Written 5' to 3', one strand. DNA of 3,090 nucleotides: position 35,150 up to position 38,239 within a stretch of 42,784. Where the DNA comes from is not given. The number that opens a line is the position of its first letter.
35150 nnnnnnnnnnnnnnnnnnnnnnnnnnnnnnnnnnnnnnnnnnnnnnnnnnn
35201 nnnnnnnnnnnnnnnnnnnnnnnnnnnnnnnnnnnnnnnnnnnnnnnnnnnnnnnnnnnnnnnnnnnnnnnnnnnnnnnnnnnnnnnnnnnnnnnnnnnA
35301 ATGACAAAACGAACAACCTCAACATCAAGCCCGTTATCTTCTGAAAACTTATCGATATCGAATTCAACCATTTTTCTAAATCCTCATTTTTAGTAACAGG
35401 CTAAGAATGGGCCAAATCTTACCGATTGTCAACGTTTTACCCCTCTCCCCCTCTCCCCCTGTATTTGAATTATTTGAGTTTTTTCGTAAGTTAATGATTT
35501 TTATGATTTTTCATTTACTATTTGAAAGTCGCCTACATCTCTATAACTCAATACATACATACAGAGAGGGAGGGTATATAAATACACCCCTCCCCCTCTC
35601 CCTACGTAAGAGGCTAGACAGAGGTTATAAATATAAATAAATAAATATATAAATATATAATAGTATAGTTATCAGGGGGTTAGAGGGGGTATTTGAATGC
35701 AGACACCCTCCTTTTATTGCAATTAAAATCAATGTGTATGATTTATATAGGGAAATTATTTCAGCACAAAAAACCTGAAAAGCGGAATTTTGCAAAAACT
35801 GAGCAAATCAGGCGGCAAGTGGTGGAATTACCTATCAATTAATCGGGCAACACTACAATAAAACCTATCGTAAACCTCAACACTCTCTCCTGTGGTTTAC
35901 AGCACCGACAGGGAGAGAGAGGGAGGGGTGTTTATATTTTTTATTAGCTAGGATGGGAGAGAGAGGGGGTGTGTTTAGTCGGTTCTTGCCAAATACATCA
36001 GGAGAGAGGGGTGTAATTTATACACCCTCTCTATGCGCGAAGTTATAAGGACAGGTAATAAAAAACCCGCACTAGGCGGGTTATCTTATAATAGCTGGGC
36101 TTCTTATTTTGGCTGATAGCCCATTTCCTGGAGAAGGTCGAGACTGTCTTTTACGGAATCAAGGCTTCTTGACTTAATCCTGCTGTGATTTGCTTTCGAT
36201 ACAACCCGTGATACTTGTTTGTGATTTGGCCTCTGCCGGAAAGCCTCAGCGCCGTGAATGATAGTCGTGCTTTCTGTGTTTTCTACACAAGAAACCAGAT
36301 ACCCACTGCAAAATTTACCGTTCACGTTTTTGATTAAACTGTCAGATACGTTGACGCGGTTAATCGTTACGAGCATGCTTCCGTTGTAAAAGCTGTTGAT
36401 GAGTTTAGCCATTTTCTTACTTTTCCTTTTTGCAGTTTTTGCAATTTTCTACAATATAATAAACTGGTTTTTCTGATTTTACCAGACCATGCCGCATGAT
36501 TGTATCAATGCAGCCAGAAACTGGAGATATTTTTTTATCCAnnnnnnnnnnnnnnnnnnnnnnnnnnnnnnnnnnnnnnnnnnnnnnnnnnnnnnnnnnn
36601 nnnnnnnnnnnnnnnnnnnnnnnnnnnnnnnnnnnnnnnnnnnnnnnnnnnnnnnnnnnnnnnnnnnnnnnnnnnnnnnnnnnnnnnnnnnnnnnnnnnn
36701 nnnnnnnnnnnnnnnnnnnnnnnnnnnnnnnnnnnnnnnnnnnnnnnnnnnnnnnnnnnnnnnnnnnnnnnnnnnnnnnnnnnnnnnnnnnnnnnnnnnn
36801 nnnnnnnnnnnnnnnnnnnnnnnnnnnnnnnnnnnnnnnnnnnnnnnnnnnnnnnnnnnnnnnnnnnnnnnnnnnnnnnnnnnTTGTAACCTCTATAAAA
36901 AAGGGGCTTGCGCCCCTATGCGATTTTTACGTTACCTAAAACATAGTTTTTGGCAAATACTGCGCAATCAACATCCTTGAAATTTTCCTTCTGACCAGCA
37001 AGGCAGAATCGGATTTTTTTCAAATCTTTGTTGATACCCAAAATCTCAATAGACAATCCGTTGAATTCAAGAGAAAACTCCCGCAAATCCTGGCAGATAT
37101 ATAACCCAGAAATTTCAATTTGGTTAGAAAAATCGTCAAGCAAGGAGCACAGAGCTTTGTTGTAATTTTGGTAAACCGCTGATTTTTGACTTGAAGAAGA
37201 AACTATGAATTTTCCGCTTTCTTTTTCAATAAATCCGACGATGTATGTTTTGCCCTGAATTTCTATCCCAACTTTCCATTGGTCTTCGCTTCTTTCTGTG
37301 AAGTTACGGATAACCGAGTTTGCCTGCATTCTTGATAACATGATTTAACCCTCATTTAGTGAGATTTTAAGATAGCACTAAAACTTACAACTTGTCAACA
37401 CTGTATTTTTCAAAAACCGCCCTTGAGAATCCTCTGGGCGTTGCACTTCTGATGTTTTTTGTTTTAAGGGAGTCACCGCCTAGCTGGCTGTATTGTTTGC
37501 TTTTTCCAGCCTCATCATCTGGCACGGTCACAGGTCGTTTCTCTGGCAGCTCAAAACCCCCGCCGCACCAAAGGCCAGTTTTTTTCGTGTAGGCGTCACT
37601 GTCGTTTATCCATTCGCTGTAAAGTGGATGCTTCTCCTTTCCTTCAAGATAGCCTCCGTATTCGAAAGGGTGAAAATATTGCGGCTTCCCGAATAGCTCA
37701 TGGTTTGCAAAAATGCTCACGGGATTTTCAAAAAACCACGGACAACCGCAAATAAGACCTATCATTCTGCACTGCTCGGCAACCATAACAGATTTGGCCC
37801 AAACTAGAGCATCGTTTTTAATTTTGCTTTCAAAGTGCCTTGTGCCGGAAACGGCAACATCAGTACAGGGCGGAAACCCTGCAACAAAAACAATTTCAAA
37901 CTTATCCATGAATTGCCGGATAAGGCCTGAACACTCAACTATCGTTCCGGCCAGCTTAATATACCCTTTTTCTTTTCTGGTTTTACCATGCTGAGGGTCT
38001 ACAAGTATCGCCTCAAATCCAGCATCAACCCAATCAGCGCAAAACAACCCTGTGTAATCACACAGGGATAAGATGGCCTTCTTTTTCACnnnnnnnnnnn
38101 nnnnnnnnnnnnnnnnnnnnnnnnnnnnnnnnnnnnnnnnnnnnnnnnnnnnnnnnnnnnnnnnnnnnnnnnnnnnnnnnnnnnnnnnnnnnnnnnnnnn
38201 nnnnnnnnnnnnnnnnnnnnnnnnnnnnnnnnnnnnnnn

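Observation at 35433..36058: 626-bp non-coding iteron field with a 96% A+T core: candidate replication origin or other nucleoprotein assembly site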

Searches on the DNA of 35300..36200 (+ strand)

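Call 7: search_dna_similar(query=window:35300-36200:+, collection=phages, mode=distant)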
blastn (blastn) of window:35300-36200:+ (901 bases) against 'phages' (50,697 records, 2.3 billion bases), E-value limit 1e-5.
No match.

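Call 50: search_rna_families(source=window, start=35300, end=36200, threshold=evalue, max_evalue=5)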
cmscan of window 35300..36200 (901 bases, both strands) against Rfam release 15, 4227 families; matches with E-value up to 5: 9.
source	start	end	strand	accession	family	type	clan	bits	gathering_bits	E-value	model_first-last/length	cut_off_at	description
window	35566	35663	-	RF01802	HSUR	Gene; snRNA;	-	28.2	50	0.64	1-123/123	no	Herpesvirus saimiri U RNA1/RNA2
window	36029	36129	+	RF01770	rimP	Cis-reg; leader;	-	24.8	47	0.14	1-102/102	no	Gammaprotebacteria rimP leader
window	35568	35719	+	RF03098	RAGATH-22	Gene; sRNA;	-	22.7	120.3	0.066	1-166/166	no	RAGATH-22 RNA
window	35579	35657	-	RF02270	nse_sRNA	Gene;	-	21.4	75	0.47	1-73/73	no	Neisseria sigma-E sRNA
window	36057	36108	-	RF00057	RyhB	Gene; sRNA;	-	20.3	55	0.48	1-67/67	no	RyhB RNA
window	36057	36167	-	RF00513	Trp_leader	Cis-reg; leader;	-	18.9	41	0.51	1-100/100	no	Tryptophan operon leader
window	36060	36113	-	RF01394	isrK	Gene; sRNA;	-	18.6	50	0.17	1-77/77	no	isrK Hfq binding RNA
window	35881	35921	-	RF03198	mir-7385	Gene; miRNA;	-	18.1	69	0.61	11-50/62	no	mir-7385 microRNA precursor family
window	35688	35776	-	RF01286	snoR26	Gene; snRNA; snoRNA; CD-box;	-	17.9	47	3.2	1-94/94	no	Small nucleolar RNA snoR26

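Call 73: search_dna_similar(query=window:35372-36103:+, collection=plasmids, mode=distant, max_evalue=0.001)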
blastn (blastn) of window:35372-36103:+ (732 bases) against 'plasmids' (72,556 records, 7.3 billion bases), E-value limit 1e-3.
Records with a match: 2; places in all: 2; records where one place covers at least 80% of the query: 0.
Best place of each record, by identity: 80-90% 2.
By first word of the organism name: Pantoea 2.
By predicted mobility (MOB-suite, as given by PLSDB): non-mobilizable 2.
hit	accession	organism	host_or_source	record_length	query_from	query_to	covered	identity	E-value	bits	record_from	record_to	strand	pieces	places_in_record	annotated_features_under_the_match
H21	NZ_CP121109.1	Pantoea sp. X85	metagenomic assembly,rabbit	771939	681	731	7%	84.6%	1e-4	55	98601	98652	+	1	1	none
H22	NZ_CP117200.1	Pantoea sp. SS70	Solanum tuberosum L.,cell culture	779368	681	731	7%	84.6%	1e-4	55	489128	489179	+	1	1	none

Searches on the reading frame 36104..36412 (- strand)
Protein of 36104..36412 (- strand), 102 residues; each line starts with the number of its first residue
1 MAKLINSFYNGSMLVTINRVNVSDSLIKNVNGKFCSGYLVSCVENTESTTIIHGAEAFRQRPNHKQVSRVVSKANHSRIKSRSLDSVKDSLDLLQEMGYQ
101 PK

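Call 10: search_protein_families(library=pfam, proteins=[window:36104-36412:-], max_evalue=0.01)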
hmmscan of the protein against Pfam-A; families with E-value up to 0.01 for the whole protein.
window:36104-36412:- (102 aa): 0 families

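Call 11: search_protein_families(library=phrogs, proteins=[window:36104-36412:-], max_evalue=0.001)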
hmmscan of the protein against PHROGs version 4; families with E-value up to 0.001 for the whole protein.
window:36104-36412:- (102 aa): 0 families

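Call 15: find_related_loci(query=window:36104-36412:-, collection=viral_contigs, flank=6000)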
Query window:36104-36412:- (102 aa) in viral_contigs; peptide patterns used: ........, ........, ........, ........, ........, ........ (x = any residue, [..] = any of these).
29 stretches matched a pattern, but none encodes a relative of the query by tblastn (E <= 1e-3).

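Call 49: search_protein_families(library=pfam, proteins=[window:36104-36412:-], max_evalue=5)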
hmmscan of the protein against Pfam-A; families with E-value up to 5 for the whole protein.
window:36104-36412:- (102 aa): 0 families

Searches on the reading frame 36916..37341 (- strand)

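Call 10: search_protein_families(library=pfam, proteins=[window:36916-37341:-], max_evalue=0.01)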
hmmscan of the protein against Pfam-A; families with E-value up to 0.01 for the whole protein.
window:36916-37341:- (141 aa): 1 family
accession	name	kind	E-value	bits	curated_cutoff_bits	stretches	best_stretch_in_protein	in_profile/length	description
PF11184.13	DUF2969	-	0.00084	20.1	25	1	23-71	20-68/71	Protein of unknown function (DUF2969)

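Call 11: search_protein_families(library=phrogs, proteins=[window:36916-37341:-], max_evalue=0.001)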
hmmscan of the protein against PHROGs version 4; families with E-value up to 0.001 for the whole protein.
window:36916-37341:- (141 aa): 0 families

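Call 49: search_protein_families(library=pfam, proteins=[window:36916-37341:-], max_evalue=5)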
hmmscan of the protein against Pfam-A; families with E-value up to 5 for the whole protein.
window:36916-37341:- (141 aa): 2 families
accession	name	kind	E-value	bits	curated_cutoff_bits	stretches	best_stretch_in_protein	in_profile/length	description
PF11184.13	DUF2969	-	0.00084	20.1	25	1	23-71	20-68/71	Protein of unknown function (DUF2969)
PF11527.13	ARL2_Bind_BART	-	0.092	13.4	23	1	34-80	22-70/116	The ARF-like 2 binding protein BART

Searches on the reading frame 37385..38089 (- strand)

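Call 10: search_protein_families(library=pfam, proteins=[window:37385-38089:-], max_evalue=0.01)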
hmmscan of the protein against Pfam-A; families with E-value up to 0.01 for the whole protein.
window:37385-38089:- (234 aa): 0 families

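Call 11: search_protein_families(library=phrogs, proteins=[window:37385-38089:-], max_evalue=0.001)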
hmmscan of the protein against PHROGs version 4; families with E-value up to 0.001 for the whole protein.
window:37385-38089:- (234 aa): 1 family
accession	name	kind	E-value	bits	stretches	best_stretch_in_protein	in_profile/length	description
phrog_757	-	other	1.9e-61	208.3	1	1-228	12-217/247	DNA methyltransferase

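Call 49: search_protein_families(library=pfam, proteins=[window:37385-38089:-], max_evalue=5)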
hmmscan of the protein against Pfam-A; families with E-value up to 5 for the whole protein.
window:37385-38089:- (234 aa): 0 families
